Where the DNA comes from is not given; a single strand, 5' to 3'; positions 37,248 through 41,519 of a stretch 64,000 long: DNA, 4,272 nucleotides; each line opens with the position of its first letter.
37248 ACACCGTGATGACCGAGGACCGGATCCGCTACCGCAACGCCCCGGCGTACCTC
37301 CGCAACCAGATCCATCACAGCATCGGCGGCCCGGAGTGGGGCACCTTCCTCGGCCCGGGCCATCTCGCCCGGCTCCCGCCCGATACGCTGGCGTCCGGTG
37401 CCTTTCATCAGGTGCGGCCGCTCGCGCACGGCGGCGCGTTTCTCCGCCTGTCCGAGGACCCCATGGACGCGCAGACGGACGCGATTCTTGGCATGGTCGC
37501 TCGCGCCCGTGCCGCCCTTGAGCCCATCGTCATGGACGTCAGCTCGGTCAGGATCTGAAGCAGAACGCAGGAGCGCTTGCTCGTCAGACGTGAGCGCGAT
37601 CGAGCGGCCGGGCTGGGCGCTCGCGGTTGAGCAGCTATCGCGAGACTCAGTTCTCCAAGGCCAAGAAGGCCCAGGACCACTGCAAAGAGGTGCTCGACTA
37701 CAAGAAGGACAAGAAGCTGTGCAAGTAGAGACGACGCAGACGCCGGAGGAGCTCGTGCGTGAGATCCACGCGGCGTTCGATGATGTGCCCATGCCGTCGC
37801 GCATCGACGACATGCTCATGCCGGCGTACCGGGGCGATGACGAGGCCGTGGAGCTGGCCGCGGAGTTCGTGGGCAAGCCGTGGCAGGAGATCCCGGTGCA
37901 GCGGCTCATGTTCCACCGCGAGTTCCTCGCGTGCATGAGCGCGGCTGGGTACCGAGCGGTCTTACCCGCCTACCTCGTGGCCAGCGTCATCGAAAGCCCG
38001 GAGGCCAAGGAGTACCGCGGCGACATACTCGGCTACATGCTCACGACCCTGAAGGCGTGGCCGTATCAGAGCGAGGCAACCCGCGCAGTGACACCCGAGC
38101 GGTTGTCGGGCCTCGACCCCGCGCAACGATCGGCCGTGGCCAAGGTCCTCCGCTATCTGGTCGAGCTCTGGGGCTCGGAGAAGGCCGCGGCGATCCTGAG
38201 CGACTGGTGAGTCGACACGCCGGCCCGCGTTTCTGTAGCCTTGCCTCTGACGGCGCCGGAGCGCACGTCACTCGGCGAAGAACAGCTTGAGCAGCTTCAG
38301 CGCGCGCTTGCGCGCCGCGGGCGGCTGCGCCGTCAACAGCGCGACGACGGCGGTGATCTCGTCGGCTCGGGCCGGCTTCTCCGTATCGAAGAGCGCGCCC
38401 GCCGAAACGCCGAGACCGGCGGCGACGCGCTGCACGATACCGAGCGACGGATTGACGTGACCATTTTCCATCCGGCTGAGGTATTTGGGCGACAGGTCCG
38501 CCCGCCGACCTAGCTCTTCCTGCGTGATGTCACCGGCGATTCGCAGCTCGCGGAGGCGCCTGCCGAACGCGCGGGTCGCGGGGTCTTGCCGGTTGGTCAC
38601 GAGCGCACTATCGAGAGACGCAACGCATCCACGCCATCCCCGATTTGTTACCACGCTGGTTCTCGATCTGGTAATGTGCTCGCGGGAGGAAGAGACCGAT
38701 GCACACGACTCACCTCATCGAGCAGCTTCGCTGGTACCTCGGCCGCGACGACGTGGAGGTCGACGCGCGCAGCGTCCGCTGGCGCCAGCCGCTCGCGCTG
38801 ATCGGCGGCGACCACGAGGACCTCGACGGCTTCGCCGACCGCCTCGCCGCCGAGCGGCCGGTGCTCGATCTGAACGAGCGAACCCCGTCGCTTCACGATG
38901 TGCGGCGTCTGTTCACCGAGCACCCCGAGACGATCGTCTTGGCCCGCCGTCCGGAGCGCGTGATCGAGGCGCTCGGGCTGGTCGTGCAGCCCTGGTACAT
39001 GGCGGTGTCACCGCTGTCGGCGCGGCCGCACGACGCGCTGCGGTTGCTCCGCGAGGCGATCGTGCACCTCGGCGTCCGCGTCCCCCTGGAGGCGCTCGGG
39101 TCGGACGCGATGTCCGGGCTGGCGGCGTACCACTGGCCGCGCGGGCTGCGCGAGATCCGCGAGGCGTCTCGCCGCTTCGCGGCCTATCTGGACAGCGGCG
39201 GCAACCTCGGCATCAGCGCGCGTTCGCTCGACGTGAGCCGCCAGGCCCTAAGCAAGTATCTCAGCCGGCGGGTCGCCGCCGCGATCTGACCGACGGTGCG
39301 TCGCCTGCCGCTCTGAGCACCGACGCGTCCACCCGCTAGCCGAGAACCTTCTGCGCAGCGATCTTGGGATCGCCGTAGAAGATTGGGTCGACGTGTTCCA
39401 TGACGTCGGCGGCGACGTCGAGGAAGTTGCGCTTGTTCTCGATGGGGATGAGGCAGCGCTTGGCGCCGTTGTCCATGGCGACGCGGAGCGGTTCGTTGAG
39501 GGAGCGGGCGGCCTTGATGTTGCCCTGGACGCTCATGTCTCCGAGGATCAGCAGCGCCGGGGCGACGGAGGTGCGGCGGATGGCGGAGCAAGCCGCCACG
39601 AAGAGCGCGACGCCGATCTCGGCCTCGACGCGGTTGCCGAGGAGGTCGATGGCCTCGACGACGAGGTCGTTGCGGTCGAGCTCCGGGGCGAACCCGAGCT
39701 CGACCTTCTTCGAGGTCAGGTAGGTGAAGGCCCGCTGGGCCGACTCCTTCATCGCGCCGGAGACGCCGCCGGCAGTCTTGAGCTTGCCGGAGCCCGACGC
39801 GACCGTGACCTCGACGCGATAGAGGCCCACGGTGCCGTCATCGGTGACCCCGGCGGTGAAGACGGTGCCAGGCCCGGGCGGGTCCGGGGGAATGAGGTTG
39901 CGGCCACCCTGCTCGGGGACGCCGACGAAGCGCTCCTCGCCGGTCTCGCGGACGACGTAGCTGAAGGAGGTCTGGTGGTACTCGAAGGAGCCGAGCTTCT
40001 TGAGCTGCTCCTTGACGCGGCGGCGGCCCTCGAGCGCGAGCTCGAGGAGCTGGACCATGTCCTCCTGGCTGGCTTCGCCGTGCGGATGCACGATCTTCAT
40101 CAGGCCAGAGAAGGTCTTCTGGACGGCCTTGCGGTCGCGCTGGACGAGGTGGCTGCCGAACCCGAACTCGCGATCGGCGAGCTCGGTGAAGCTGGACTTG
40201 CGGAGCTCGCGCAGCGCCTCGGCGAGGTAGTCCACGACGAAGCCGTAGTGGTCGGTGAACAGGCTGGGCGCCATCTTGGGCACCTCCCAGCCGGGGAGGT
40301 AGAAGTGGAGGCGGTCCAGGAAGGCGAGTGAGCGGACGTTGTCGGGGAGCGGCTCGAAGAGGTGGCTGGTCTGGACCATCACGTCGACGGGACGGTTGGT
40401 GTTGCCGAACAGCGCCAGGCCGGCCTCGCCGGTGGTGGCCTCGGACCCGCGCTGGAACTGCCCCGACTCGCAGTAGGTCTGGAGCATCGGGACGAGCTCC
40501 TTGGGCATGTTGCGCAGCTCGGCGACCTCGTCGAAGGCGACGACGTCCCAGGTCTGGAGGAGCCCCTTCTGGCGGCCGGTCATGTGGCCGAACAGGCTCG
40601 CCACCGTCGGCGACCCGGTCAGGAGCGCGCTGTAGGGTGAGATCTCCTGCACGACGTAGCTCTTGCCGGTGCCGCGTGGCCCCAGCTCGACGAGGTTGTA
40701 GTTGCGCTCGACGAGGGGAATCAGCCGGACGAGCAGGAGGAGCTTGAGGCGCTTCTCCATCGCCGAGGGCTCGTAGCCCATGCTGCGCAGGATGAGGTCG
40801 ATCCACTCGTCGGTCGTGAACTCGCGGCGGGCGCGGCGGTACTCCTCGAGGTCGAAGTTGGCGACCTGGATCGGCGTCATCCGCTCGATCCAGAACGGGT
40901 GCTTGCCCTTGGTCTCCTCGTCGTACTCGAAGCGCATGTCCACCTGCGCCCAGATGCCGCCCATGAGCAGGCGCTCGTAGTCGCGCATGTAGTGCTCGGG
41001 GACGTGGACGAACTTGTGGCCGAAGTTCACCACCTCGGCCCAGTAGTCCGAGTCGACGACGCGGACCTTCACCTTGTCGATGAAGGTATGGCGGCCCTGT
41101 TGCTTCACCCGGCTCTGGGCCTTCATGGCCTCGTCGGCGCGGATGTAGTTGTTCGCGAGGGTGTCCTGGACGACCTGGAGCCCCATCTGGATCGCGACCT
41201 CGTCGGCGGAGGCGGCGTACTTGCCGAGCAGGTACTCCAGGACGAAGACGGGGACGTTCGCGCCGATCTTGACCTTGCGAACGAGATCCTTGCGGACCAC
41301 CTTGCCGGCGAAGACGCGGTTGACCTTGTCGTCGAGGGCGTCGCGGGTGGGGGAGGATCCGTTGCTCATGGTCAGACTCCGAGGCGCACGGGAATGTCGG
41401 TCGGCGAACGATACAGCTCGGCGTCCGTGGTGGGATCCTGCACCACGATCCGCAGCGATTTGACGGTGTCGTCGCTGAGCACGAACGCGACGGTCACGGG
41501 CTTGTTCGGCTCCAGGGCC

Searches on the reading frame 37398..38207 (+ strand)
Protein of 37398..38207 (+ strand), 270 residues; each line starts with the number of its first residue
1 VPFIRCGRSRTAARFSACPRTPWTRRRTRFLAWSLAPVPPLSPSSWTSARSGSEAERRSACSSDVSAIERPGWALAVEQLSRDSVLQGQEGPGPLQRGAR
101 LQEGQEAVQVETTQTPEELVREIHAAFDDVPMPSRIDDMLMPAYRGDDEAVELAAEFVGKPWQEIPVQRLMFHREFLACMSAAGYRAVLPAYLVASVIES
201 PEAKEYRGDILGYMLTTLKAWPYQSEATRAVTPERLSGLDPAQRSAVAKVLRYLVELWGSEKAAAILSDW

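Call 81: search_protein_families(library=pfam, proteins=[window:37398-38207:+], max_evalue=0.001)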
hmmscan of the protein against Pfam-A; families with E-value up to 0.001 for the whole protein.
window:37398-38207:+ (270 aa): 1 family
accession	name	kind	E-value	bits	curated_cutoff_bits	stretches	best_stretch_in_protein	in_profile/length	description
PF20461.3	DUF6714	-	2.4e-09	37.8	27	1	117-261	3-144/161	Family of unknown function (DUF6714)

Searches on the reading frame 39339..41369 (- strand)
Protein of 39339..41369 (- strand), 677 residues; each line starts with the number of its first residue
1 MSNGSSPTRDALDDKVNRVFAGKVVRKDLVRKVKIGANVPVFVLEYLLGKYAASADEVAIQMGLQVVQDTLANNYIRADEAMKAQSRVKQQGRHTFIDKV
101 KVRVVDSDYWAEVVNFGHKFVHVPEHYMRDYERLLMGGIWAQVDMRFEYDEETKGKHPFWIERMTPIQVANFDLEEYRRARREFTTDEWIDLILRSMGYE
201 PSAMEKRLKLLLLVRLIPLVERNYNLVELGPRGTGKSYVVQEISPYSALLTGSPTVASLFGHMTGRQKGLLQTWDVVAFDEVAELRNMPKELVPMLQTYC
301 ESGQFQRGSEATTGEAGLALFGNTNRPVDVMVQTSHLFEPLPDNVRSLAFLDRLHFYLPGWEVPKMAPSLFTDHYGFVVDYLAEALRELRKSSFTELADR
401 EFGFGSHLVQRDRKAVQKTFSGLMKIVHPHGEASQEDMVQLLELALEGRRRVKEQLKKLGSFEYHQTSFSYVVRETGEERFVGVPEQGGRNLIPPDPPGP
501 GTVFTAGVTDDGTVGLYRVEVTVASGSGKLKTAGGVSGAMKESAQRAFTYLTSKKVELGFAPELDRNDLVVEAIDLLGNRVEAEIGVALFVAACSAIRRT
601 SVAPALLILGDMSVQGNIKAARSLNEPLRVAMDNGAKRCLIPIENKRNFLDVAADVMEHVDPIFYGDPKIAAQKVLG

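Call 8: search_protein_families(library=ncbifam, proteins=[window:39339-41369:-], max_evalue=0.01)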
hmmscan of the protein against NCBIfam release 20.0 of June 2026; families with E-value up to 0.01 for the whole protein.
window:39339-41369:- (677 aa): 8 families
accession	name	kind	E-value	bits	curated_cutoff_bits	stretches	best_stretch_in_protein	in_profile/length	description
TIGR02653.1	Lon_rel_chp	hypoth_equivalog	1.6e-278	925.7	628.25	1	11-676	3-672/675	protease Lon-related BREX system protein BrxL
TIGR02688.1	TIGR02688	equivalog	3.4e-170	566.5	329.3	1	16-461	1-449/449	BREX system Lon protease-like protein BrxL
TIGR00763.1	lon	equivalog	4.7e-12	45.2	608.05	1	500-664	618-783/795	endopeptidase La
NF008053.0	PRK10787.1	equivalog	6.2e-12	44.4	891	1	515-661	609-756/784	endopeptidase La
TIGR02902.1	spore_lonB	equivalog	3.8e-06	25.8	723.3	1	585-652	444-511/531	ATP-dependent protease LonB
TIGR00416.1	sms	equivalog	4e-06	25.8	403.05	1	582-648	370-436/454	DNA repair protein RadA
TIGR02903.1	spore_lon_C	equivalog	8.7e-06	24.5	678.8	1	578-649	520-592/615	Lon family ATP-dependent protease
TIGR00764.1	lon_rel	equivalog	0.0013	17.4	516.6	1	561-650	479-568/608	ATP-dependent protease LonB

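Call 9: search_protein_families(library=padloc, proteins=[window:39339-41369:-], max_evalue=0.01)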
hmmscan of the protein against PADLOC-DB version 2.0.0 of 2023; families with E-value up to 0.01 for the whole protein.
window:39339-41369:- (677 aa): 6 families
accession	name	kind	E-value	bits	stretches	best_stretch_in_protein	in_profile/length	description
PDLC02506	BrxL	-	2.9e-275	912.8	1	8-677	4-678/680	BrxL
PDLC02508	BrxL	-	2e-179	596.2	1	10-487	2-480/698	BrxL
PDLC02509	BrxL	-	7.9e-107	356.1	2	156-480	196-526/535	BrxL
PDLC02505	BrxL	-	5.9e-76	254.3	1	11-477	3-481/482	BrxL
PDLC02507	BrxL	-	2.8e-55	186.1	1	10-465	12-468/482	BrxL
PDLC03993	PD-Lambda-5_A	-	0.0088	14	0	9-105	28-124/169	-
